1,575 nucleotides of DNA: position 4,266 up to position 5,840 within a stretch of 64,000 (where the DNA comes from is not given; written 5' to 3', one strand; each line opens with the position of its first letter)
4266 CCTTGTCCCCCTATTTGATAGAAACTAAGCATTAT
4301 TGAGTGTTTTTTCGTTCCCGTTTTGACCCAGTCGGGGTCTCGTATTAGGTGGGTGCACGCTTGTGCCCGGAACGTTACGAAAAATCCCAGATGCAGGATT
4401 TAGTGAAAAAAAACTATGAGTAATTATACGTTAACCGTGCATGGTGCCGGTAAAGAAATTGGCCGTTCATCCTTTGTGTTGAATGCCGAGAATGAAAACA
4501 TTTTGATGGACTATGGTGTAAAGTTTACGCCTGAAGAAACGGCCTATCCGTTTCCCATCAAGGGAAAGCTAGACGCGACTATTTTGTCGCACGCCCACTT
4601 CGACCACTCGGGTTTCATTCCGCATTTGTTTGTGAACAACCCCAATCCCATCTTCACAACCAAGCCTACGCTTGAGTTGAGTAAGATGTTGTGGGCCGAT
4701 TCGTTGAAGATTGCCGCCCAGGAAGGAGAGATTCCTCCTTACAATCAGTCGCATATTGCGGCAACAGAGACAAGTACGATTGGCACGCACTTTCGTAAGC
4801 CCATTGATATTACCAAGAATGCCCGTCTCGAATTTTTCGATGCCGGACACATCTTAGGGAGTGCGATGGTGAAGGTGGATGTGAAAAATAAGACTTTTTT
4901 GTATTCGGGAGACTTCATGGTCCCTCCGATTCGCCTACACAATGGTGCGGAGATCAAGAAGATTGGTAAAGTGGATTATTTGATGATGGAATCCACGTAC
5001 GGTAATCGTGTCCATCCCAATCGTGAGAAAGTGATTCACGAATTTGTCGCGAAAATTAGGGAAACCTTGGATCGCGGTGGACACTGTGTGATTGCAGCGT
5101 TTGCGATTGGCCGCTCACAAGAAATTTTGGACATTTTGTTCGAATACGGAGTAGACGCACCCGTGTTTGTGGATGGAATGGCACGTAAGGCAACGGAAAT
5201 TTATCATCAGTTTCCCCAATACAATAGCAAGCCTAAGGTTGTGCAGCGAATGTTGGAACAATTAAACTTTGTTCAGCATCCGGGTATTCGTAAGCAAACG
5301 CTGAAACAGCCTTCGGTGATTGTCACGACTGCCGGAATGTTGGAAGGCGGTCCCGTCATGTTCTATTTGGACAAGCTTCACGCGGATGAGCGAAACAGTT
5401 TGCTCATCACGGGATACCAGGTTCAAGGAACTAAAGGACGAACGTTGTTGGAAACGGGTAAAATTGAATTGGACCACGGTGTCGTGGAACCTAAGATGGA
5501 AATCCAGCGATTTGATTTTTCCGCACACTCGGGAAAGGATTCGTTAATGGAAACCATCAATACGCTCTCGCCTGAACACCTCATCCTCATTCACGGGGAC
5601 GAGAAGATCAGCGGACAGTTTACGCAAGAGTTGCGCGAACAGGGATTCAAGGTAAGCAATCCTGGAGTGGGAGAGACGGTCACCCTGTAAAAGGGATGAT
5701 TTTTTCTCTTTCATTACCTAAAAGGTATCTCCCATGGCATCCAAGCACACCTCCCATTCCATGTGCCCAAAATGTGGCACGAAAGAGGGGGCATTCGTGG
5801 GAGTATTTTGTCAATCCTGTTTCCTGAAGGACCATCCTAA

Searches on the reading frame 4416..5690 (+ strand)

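Call 13: search_protein_families(library=pfam, proteins=[window:4416-5690:+], max_evalue=0.00001)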
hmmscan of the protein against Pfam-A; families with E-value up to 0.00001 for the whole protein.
window:4416-5690:+ (424 aa): 5 families
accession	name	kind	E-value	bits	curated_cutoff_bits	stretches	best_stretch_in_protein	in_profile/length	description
PF10996.14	Beta-Casp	-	5.9e-21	75.6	27.7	1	241-344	11-120/120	Beta-Casp domain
PF07521.17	RMMBL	-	1.7e-13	50.8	21.6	1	360-414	5-61/63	Zn-dependent metallo-hydrolase RNA specificity domain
PF12706.13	Lactamase_B_2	-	6.1e-07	29.7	27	1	28-200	2-171/200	Beta-lactamase superfamily domain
PF16661.11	Lactamase_B_6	-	1.7e-06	28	27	1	22-167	2-162/193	Metallo-beta-lactamase superfamily domain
PF00753.33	Lactamase_B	-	2.6e-06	27.9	22.7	0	50-172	42-155/196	Metallo-beta-lactamase superfamily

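Call 15: search_protein_families(library=ncbifam, proteins=[window:4416-5690:+], max_evalue=0.00001)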
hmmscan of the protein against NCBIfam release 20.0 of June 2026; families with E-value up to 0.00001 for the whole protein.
window:4416-5690:+ (424 aa): 5 families
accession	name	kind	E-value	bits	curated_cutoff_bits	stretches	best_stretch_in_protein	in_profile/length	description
TIGR03675.1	arCOG00543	equivalog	1.1e-94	317.9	580.2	1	5-421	176-627/631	beta-CASP ribonuclease aCPSF1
NF045584.1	cas14_MBL_CASP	equivalog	8.4e-70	235.8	800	1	8-410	5-426/612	type VII CRISPR-associated protein Cas14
TIGR04122.1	Xnuc_lig_assoc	equivalog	4.9e-20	71.6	325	1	134-267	76-207/326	ligase-associated DNA damage response exonuclease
TIGR00649.1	MG423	subfamily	3e-13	49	400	1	10-414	7-404/546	RNase J family beta-CASP ribonuclease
NF047419.1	RNase_J1_RnjA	exception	8.4e-11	41.2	820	1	11-255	9-252/549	ribonuclease J1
